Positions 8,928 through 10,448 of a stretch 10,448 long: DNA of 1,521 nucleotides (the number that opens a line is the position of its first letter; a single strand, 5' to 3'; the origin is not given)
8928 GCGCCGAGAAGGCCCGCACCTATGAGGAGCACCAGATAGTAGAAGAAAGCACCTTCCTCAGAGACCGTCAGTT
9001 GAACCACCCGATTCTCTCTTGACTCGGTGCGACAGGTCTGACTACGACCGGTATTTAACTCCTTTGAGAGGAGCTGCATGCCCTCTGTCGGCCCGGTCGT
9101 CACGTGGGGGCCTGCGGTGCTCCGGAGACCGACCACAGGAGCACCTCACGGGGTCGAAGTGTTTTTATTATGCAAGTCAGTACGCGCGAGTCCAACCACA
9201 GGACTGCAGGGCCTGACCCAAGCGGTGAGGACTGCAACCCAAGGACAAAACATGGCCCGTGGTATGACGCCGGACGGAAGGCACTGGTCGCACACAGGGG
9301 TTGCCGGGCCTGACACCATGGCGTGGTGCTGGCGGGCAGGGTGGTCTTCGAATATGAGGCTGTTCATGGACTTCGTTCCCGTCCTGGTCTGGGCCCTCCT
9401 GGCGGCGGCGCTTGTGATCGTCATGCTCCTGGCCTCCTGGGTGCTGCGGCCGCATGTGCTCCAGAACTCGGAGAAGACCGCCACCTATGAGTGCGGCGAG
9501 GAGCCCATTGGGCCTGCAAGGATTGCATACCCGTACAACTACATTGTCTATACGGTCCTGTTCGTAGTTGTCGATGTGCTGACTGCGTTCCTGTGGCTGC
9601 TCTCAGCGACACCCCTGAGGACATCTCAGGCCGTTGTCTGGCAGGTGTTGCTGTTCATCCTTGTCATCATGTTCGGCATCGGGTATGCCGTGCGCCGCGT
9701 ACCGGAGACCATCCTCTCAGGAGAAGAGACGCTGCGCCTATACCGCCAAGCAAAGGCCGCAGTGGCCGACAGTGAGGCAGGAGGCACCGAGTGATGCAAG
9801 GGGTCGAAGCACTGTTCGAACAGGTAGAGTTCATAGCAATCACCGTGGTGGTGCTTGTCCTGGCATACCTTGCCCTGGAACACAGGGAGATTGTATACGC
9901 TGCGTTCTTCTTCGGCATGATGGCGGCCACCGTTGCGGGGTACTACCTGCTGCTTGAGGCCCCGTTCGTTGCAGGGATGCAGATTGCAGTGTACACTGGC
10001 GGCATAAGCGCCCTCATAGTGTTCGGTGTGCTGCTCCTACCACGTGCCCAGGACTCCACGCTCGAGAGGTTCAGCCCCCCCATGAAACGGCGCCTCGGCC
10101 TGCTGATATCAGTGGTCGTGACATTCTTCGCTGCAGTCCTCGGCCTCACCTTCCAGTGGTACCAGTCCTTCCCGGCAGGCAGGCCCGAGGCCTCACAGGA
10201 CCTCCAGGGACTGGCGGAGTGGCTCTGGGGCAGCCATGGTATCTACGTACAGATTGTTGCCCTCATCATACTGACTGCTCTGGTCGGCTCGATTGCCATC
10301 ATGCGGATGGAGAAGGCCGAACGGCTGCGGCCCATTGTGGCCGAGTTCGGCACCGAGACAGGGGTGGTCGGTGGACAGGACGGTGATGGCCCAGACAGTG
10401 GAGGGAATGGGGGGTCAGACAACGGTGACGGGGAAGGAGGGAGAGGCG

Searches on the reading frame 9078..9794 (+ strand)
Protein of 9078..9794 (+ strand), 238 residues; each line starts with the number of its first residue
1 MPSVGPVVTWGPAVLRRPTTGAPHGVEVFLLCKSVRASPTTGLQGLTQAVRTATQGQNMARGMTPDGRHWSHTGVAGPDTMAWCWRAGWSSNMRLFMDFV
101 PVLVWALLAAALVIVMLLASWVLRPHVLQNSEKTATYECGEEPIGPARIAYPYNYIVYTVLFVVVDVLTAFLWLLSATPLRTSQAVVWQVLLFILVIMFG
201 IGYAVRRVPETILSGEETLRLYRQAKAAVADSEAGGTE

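Call 5: search_protein_families(library=pfam, proteins=[window:9078-9794:+], max_evalue=0.01)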
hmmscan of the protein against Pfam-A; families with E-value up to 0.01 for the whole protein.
window:9078-9794:+ (238 aa): 1 family
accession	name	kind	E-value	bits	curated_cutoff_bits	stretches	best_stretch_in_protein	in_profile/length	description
PF00507.24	Oxidored_q4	-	4e-18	65.9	23.3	1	114-206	2-93/99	NADH-ubiquinone/plastoquinone oxidoreductase, chain 3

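Call 6: search_protein_families(library=ncbifam, proteins=[window:9078-9794:+], max_evalue=0.01)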
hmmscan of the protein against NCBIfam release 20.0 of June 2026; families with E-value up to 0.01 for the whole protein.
window:9078-9794:+ (238 aa): 7 families
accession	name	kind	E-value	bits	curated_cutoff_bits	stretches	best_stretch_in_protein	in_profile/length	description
NF005839.0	PRK07756.1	equivalog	4.5e-13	49.5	163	1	99-207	9-116/122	NADH-quinone oxidoreductase subunit A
NF004729.0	PRK06073.1-5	equivalog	1e-09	38.5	94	1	102-200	16-121/134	NADH dehydrogenase subunit A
NF005922.0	PRK07928.1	equivalog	1.1e-08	35.5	155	1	99-207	4-113/119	NADH-quinone oxidoreductase subunit A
NF004727.0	PRK06073.1-2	equivalog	7.2e-08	32.6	101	1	105-197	8-99/120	NADH dehydrogenase subunit A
NF006303.0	PRK08489.1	equivalog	4.2e-06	27.4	145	1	102-207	13-120/129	NAD(P)H-quinone oxidoreductase subunit 3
NF004728.0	PRK06073.1-4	equivalog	3.7e-05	23.9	124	1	129-207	36-118/129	NADH dehydrogenase subunit A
NF004726.0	PRK06073.1-1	equivalog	0.00061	19.9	150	1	106-205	16-111/129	NADH dehydrogenase subunit A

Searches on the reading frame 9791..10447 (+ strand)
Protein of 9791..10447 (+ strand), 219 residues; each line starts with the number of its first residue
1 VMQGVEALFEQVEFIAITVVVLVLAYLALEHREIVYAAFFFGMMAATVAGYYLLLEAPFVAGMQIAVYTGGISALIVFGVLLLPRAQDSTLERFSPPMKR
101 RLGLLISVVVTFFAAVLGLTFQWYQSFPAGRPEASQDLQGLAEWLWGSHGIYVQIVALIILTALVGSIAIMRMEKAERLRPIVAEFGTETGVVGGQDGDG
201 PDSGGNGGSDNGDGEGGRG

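Call 5: search_protein_families(library=pfam, proteins=[window:9791-10447:+], max_evalue=0.01)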
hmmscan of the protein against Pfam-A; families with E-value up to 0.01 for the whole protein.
window:9791-10447:+ (219 aa): 2 families
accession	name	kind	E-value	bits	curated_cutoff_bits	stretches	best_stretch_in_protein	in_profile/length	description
PF00499.25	Oxidored_q3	-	9.1e-24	84.3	33.2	1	25-170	2-146/146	NADH-ubiquinone/plastoquinone oxidoreductase chain 6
PF13244.11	MbhD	-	0.0032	18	27.2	1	19-85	1-67/67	MBH, subunit D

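Call 6: search_protein_families(library=ncbifam, proteins=[window:9791-10447:+], max_evalue=0.01)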
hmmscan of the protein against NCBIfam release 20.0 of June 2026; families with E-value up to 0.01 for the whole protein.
window:9791-10447:+ (219 aa): 12 families
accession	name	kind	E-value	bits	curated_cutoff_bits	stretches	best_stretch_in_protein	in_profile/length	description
NF005168.0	PRK06638.2-3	equivalog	2.6e-19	69.8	154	1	10-175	4-169/172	NADH-quinone oxidoreductase subunit J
NF005163.0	PRK06638.1-3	equivalog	9.4e-19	67.6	174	1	10-175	8-171/203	NADH-quinone oxidoreductase subunit J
NF005164.0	PRK06638.1-4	equivalog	2.1e-11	43.6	154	1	10-175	4-173/211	NADH-quinone oxidoreductase subunit J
NF005165.0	PRK06638.1-5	equivalog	2.3e-11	43.2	192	1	10-177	19-187/282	NADH-quinone oxidoreductase subunit J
NF005167.0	PRK06638.2-2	equivalog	3.6e-11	43.1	137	1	8-173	1-164/176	NADH-quinone oxidoreductase subunit J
NF005024.0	PRK06433.1-4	equivalog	5.1e-11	42.6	101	1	8-86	3-81/89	NADH dehydrogenase subunit J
NF005025.0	PRK06433.1-5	equivalog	4e-08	33.5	95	1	7-84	9-86/96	NADH dehydrogenase subunit J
NF005166.0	PRK06638.2-1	equivalog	1.1e-07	32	284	1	12-175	6-167/174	NADH-quinone oxidoreductase subunit J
NF005169.0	PRK06638.2-4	equivalog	9.4e-07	29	319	1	8-170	1-164/182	NADH-quinone oxidoreductase subunit J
NF005023.0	PRK06433.1-2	equivalog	1.9e-06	28.2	92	1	14-82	7-75/82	NADH dehydrogenase subunit J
NF009159.0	PRK12504.1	equivalog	5e-06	26.5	141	1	15-116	8-107/178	DUF4040 domain-containing protein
NF005162.0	PRK06638.1-1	equivalog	0.0068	16.2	157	0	18-177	8-165/184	NADH-quinone oxidoreductase subunit J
